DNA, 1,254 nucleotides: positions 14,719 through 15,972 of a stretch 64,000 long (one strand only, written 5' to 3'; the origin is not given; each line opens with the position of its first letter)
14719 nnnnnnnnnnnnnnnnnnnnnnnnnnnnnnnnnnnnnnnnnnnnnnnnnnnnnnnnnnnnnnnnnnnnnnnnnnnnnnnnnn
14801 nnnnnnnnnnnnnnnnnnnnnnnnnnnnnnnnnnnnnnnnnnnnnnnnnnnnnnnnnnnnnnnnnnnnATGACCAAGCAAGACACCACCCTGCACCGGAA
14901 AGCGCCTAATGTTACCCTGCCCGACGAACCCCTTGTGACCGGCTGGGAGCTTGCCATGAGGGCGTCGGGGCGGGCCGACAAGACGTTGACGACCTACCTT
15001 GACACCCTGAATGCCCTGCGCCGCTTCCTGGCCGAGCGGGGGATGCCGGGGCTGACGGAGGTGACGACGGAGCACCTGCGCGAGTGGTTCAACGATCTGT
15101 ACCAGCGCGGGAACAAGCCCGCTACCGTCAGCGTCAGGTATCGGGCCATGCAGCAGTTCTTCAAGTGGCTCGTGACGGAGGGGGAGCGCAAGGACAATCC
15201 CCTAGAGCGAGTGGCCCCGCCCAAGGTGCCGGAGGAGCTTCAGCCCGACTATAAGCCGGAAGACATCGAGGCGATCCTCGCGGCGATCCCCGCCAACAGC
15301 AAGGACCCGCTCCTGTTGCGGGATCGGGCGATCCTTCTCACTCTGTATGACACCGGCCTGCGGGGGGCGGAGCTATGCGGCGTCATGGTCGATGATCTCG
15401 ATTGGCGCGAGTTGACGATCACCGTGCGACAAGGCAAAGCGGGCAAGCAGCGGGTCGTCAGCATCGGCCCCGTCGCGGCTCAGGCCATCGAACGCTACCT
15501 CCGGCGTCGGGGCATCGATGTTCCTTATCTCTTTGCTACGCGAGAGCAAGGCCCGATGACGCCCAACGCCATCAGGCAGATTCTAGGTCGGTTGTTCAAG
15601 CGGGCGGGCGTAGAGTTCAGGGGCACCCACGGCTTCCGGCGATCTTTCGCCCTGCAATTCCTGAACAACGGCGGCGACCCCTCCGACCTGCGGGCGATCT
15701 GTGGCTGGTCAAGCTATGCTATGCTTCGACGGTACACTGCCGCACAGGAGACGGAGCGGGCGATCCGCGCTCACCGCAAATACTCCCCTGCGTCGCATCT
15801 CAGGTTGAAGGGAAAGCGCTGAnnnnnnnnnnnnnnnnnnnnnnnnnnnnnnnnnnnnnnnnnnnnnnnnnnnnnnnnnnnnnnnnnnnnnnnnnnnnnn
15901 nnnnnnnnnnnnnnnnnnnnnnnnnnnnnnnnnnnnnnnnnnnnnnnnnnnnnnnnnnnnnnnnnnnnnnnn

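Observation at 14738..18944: Small integrative element at tRNA-Gly with exact 45-bp att repeats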

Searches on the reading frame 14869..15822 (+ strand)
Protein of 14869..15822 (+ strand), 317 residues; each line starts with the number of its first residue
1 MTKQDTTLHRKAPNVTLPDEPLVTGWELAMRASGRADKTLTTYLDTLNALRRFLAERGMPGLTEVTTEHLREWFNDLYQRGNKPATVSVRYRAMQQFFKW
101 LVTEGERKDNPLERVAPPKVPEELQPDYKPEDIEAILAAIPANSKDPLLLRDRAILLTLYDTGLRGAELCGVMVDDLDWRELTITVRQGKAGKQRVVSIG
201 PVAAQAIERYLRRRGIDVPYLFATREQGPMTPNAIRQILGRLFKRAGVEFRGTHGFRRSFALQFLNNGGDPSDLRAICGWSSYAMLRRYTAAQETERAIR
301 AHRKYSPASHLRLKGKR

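Call 9: search_protein_families(library=pfam, proteins=[window:14869-15822:+], max_evalue=0.01)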
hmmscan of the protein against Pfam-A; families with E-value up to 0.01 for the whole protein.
window:14869-15822:+ (317 aa): 4 families
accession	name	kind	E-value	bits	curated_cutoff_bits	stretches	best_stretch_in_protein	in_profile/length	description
PF00589.27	Phage_integrase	-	4.8e-32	111.5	27.1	1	130-294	5-170/172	Phage integrase family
PF02899.23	Phage_int_SAM_1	-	2.6e-11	44.1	22.3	1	32-105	11-83/83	Phage integrase, N-terminal SAM-like domain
PF13495.12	Phage_int_SAM_4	-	4.7e-10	40.2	27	1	25-103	4-80/85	Phage integrase, N-terminal SAM-like domain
PF24397.1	VNG_1110C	-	0.0052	17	27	0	176-219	26-66/66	VNG_1110C-like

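Call 10: search_protein_families(library=phrogs, proteins=[window:14869-15822:+], max_evalue=0.01)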
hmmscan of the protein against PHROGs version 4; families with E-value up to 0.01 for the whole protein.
window:14869-15822:+ (317 aa): 5 families
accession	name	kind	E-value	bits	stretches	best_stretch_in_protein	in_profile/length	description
phrog_1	-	integration and excision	3.3e-49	169.7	1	33-298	180-443/611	integrase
phrog_216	-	integration and excision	7e-39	134.7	1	88-299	16-233/301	integrase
phrog_7244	-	integration and excision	0.00048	20.5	1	40-120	93-172/263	integrase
phrog_5127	-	integration and excision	0.0037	17.8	0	9-175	109-237/355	integrase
phrog_7269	-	integration and excision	0.0047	17.8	1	236-290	14-67/89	integrase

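Call 15: find_encoding_contigs(protein=window:14869-15822:+, flank=10000, max_places=10)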
Protein window:14869-15822:+ (317 aa): 2 contigs read that carry it; 1 place shown.
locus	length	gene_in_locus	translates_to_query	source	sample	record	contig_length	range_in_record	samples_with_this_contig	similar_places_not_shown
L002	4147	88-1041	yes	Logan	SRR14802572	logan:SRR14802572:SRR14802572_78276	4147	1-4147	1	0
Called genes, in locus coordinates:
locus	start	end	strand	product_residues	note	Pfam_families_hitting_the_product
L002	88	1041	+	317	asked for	PF02899:Phage_int_SAM_1, PF13495:Phage_int_SAM_4, PF00589:Phage_integrase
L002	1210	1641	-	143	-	-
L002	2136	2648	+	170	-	-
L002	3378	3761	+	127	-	-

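Call 24: find_homologous_proteins(query=window:14869-15822:+)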
Query window:14869-15822:+ (317 aa): 656 proteins with E <= 0.001 among 3463 candidates; the best 120 are listed.
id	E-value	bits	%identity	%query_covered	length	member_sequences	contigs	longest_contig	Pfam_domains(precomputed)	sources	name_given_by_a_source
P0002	3.5e-211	718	100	100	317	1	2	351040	PF13495.13,PF00589.28,PF02899.24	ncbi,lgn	-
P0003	1.8e-147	509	72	97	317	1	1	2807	PF13495.13,PF00589.28,PF02899.24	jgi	jgi:integrase/recombinase XerC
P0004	4.1e-119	416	59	99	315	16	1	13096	PF13495.13,PF00589.28,PF02899.24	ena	-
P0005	2.3e-117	410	60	98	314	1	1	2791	PF13495.13,PF00589.28,PF02899.24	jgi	jgi:integrase/recombinase XerC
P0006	2.5e-117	410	59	98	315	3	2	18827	PF13495.13,PF00589.28,PF02899.24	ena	-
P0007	5.7e-116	405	59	94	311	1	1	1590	PF13495.13,PF00589.28,PF02899.24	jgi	jgi:site-specific recombinase XerD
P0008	1.8e-115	404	59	98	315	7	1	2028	PF13495.13,PF00589.28,PF02899.24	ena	-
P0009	5.9e-115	402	59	97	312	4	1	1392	PF13495.13,PF00589.28,PF02899.24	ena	-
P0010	1.0e-114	401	59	100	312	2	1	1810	PF13495.13,PF00589.28,PF02899.24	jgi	jgi:site-specific recombinase XerD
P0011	2.1e-113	397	58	95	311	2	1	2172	PF13495.13,PF00589.28,PF02899.24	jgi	jgi:site-specific recombinase XerD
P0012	1.1e-111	391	58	98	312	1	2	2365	PF13495.13,PF00589.28,PF02899.24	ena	-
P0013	3.7e-111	389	56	99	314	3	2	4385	PF13495.13,PF00589.28,PF02899.24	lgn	-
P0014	8.5e-111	388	57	94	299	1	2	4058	PF13495.13,PF00589.28,PF02899.24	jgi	jgi:site-specific recombinase XerD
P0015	2.1e-108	380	56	98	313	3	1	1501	PF13495.13,PF00589.28,PF02899.24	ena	-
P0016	5.5e-107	376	55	99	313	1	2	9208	PF13495.13,PF00589.28,PF02899.24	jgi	jgi:site-specific recombinase XerD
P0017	5.7e-105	369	56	94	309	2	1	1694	PF13495.13,PF00589.28,PF02899.24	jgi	-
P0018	9.5e-103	362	63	79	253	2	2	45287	PF00589.28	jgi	jgi:site-specific recombinase XerD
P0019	1.4e-101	358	55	94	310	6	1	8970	PF13495.13,PF00589.28,PF02899.24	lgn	-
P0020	4.1e-101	356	54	99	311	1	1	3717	PF13495.13,PF00589.28,PF02899.24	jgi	jgi:integrase/recombinase XerD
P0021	4.6e-101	356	54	94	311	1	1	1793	PF13495.13,PF00589.28,PF02899.24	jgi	jgi:site-specific recombinase XerD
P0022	3.7e-98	347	60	80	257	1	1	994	PF00589.28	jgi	jgi:integrase/recombinase XerC/integrase/recombinase XerD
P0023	5.1e-98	346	53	97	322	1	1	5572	PF13495.13,PF00589.28,PF02899.24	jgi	jgi:integrase/recombinase XerD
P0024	1.1e-97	345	55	90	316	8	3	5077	PF13495.13,PF00589.28,PF02899.24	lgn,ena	-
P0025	1.1e-97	345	61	80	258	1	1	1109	PF00589.28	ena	-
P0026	1.4e-97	345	54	95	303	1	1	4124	PF13495.13,PF00589.28,PF02899.24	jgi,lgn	-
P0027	2.2e-97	344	55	94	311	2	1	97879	PF13495.13,PF00589.28,PF02899.24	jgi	jgi:site-specific recombinase XerD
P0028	1.1e-96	342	51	99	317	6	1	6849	PF13495.13,PF00589.28,PF02899.24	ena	-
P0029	1.5e-96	341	51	95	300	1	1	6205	PF13495.13,PF00589.28,PF02899.24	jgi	jgi:site-specific recombinase XerD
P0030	4.3e-95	337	52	99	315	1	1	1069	PF00589.28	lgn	-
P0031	1.5e-94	335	50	98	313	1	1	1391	PF13495.13,PF00589.28,PF02899.24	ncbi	-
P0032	2.4e-94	334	51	93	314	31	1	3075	PF00589.28,PF02899.24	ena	-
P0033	3.6e-94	334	51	93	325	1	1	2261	PF13495.13,PF00589.28,PF02899.24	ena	-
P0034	6.5e-94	333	50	99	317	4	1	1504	PF13495.13,PF00589.28,PF02899.24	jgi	-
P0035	1.5e-93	332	50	99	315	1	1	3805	PF13495.13,PF00589.28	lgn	-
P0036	3.2e-93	330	50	99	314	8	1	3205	PF00589.28,PF02899.24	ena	-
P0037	2.0e-92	328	51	94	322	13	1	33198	PF00589.28,PF02899.24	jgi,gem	-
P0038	2.3e-92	328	47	99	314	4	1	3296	PF13495.13,PF00589.28,PF02899.24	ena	-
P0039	2.8e-92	327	50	99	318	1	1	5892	PF13495.13,PF00589.28,PF02899.24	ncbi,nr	ncbi:MAG: tyrosine-type recombinase/integrase [Chloroflexota bacterium]|nr:tyrosine-type recombinase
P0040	8.9e-92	326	50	96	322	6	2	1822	PF13495.13,PF00589.28,PF02899.24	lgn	-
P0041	1.7e-91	325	50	99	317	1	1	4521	PF13495.13,PF00589.28,PF02899.24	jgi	jgi:site-specific recombinase XerD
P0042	1.9e-91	325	49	98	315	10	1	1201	PF00589.28,PF02899.24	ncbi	-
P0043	2.0e-91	325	50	96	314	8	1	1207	PF00589.28,PF02899.24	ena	-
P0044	8.5e-91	322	50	95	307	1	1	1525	PF13495.13,PF00589.28,PF02899.24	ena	-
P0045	1.1e-90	322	50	99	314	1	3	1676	PF00589.28,PF02899.24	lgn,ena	-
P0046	1.6e-90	322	49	96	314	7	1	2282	PF00589.28,PF02899.24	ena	-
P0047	1.8e-90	321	48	99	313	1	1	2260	PF13495.13,PF00589.28,PF02899.24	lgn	-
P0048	2.1e-90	321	48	99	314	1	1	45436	PF13495.13,PF00589.28,PF02899.24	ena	-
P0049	3.1e-90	321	48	99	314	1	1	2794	PF00589.28,PF02899.24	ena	-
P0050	5.0e-90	320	49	99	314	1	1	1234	PF00589.28,PF02899.24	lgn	-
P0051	5.1e-90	320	48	99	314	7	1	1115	PF00589.28,PF02899.24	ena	-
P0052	5.5e-90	320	47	97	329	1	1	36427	PF13495.13,PF00589.28,PF02899.24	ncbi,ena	-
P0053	6.7e-90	320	48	99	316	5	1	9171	PF00589.28,PF02899.24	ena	-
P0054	1.5e-89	318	48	99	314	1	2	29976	PF00589.28,PF02899.24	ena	-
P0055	2.0e-89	318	47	99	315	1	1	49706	PF00589.28,PF02899.24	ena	-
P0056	2.0e-89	318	48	99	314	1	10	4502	PF00589.28,PF02899.24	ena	-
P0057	3.9e-89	317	48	99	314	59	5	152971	PF00589.28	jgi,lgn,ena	jgi:integrase/recombinase XerC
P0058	4.0e-89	317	49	98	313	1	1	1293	PF00589.28,PF02899.24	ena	-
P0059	4.9e-89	317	50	93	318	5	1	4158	PF00589.28,PF02899.24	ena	-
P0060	6.5e-89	316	47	98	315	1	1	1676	PF00589.28,PF02899.24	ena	-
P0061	1.2e-88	315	49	96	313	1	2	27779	PF13495.13,PF00589.28,PF02899.24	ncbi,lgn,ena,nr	ncbi:MAG: tyrosine-type recombinase/integrase [Chloroflexi bacterium]|nr:tyrosine-type recombinase/i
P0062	1.5e-88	315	48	99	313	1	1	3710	PF13495.13,PF00589.28,PF02899.24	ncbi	-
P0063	2.4e-88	314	49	96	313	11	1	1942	PF00589.28,PF02899.24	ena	-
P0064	2.7e-88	314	46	99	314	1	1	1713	PF00589.28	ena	-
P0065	5.0e-88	313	47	99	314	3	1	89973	PF00589.28,PF02899.24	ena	-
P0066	9.2e-88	313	45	99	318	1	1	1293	PF13495.13,PF00589.28,PF02899.24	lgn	-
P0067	1.2e-87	312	48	96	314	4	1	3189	PF00589.28,PF02899.24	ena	-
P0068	1.3e-87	312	47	99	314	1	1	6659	PF00589.28,PF02899.24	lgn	-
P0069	2.2e-87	311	46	99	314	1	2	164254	PF00589.28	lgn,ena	-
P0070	2.9e-87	311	46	99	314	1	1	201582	PF00589.28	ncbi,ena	-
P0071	3.7e-87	311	45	99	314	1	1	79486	PF00589.28,PF02899.24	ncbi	-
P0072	4.1e-87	310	45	99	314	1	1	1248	PF00589.28,PF02899.24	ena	-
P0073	4.1e-87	310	46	99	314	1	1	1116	PF00589.28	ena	-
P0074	5.2e-87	310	45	99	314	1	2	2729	PF00589.28,PF02899.24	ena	-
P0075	5.4e-87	310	47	99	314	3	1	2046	PF00589.28,PF02899.24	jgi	jgi:site-specific recombinase XerD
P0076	5.4e-87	310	45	99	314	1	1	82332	PF00589.28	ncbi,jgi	-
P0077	5.6e-87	310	45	99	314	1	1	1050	PF00589.28,PF02899.24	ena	-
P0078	5.8e-87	310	45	99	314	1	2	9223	PF00589.28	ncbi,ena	-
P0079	7.4e-87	310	45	99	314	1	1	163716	PF00589.28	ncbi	-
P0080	7.6e-87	310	45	99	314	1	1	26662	PF00589.28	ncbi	-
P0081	1.1e-86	309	45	99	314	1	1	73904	PF00589.28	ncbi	-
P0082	1.1e-86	309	45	99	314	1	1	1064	PF00589.28,PF02899.24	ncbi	-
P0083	1.2e-86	309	48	99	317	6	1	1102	PF00589.28,PF02899.24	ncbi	-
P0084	1.3e-86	309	45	99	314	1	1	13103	PF00589.28,PF02899.24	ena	-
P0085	1.5e-86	309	45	99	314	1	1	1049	PF00589.28,PF02899.24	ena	-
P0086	1.5e-86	309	49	92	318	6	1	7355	PF00589.28,PF02899.24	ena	-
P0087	1.6e-86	308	44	98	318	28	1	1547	PF13495.13,PF00589.28,PF02899.24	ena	-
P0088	1.7e-86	308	49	93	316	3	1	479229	PF00589.28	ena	-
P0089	1.9e-86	308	45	99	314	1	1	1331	PF00589.28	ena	-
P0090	3.2e-86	307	47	96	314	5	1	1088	PF00589.28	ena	-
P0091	3.6e-86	307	49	92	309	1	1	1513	PF13495.13,PF00589.28,PF02899.24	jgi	jgi:site-specific recombinase XerD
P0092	5.2e-86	307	48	94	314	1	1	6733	PF00589.28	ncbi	-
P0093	5.8e-86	307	49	90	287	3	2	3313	PF13495.13,PF00589.28,PF02899.24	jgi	jgi:site-specific recombinase XerD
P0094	6.8e-86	306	46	97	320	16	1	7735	PF13495.13,PF00589.28,PF02899.24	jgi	jgi:site-specific recombinase XerD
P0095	8.1e-86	306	47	98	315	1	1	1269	PF00589.28,PF02899.24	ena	-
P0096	1.2e-85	306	48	96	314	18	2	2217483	PF13495.13,PF00589.28,PF02899.24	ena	-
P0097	1.4e-85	305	46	99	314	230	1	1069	PF00589.28,PF02899.24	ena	-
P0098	1.6e-85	305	47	89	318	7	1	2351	PF13495.13,PF00589.28,PF02899.24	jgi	-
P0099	2.1e-85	305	45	99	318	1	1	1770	PF13495.13,PF00589.28,PF02899.24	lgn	-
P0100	2.2e-85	305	47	98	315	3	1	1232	PF00589.28,PF02899.24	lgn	-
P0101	2.9e-85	304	47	93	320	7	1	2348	PF13495.13,PF00589.28,PF02899.24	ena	-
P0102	4.3e-85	304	47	96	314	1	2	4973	PF00589.28,PF02899.24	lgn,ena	-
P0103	4.4e-85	304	46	89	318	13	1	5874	PF13495.13,PF00589.28,PF02899.24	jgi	-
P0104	4.8e-85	304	45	97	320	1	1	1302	PF13495.13,PF00589.28,PF02899.24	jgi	-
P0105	5.4e-85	303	45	99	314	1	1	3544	PF00589.28,PF02899.24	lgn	-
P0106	1.1e-84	302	48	96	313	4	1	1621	PF13495.13,PF00589.28,PF02899.24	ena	-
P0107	1.5e-84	302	48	91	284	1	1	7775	PF00589.28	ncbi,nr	ncbi:MAG: tyrosine-type recombinase/integrase [Dehalococcoidia bacterium]|nr:tyrosine-type recombina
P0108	1.8e-84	302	45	97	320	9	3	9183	PF13495.13,PF00589.28,PF02899.24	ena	-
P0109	2.0e-84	302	48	91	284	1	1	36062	PF00589.28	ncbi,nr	ncbi:MAG: tyrosine-type recombinase/integrase [Dehalococcoidia bacterium]|nr:tyrosine-type recombina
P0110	3.0e-84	301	47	98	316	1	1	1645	PF13495.13,PF00589.28,PF02899.24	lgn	-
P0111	3.1e-84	301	47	97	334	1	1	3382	PF13495.13,PF00589.28,PF02899.24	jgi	jgi:site-specific recombinase XerD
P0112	4.1e-84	301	48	91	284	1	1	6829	PF00589.28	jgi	jgi:site-specific recombinase XerD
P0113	5.5e-84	300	48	91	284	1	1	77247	PF00589.28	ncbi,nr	ncbi:MAG: tyrosine-type recombinase/integrase [Dehalococcoidia bacterium]|nr:tyrosine-type recombina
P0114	7.7e-84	300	47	91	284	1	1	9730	PF00589.28,PF02899.24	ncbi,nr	ncbi:MAG: tyrosine-type recombinase/integrase [Dehalococcoidia bacterium]|nr:tyrosine-type recombina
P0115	1.8e-83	298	60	71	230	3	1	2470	PF00589.28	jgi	-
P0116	2.1e-83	298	47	93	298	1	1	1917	PF13495.13,PF00589.28,PF02899.24,PF24624.2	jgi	jgi:site-specific recombinase XerD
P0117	2.3e-83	298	48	91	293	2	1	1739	PF13495.13,PF00589.28,PF02899.24,PF24624.2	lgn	-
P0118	4.9e-83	297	43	98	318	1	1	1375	PF13495.13,PF00589.28,PF02899.24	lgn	-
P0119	6.1e-83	297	43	99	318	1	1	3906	PF13495.13,PF00589.28,PF02899.24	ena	-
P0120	7.2e-83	296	46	94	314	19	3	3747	PF00589.28,PF02899.24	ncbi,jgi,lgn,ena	-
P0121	8.0e-83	296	47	94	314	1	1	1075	PF00589.28,PF02899.24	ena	-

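Call 25: find_encoding_contigs(protein=P0004, flank=10000, max_places=3)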
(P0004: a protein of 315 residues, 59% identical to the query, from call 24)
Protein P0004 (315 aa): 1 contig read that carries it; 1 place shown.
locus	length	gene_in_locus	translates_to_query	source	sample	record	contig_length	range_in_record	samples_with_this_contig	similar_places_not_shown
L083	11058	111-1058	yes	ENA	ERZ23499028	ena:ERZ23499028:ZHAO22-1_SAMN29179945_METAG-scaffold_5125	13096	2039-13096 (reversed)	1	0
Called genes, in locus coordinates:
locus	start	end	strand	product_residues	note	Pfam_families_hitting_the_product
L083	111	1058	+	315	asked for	PF02899:Phage_int_SAM_1, PF13495:Phage_int_SAM_4, PF00589:Phage_integrase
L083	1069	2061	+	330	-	-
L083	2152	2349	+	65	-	-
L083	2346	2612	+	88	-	-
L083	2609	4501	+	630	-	PF13481:AAA_25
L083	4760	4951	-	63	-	-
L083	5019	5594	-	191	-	-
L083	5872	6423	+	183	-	-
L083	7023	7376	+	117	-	-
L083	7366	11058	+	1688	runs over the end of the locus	-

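Call 26: find_encoding_contigs(protein=P0006, flank=10000, max_places=3)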
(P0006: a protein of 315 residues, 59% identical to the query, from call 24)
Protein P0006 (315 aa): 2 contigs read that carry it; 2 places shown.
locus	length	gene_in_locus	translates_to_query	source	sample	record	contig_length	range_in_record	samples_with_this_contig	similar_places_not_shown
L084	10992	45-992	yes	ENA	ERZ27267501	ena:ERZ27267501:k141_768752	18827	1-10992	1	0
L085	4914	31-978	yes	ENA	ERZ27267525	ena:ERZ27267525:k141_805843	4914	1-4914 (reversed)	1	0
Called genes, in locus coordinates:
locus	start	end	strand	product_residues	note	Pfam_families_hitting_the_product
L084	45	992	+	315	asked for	PF02899:Phage_int_SAM_1, PF13495:Phage_int_SAM_4, PF00589:Phage_integrase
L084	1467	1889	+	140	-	-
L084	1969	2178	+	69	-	-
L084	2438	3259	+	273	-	PF09250:Prim-Pol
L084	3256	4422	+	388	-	-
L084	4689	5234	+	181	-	-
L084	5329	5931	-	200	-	-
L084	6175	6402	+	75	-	-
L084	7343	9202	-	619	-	-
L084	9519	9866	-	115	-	-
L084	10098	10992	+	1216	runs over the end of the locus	PF02384:N6_Mtase (faint), PF20473:MmeI_Mtase (weak), PF07669:Eco57I, PF12950:TaqI_C (weak)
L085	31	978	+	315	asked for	PF02899:Phage_int_SAM_1, PF13495:Phage_int_SAM_4, PF00589:Phage_integrase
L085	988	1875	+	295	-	-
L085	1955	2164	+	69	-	-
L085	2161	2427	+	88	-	-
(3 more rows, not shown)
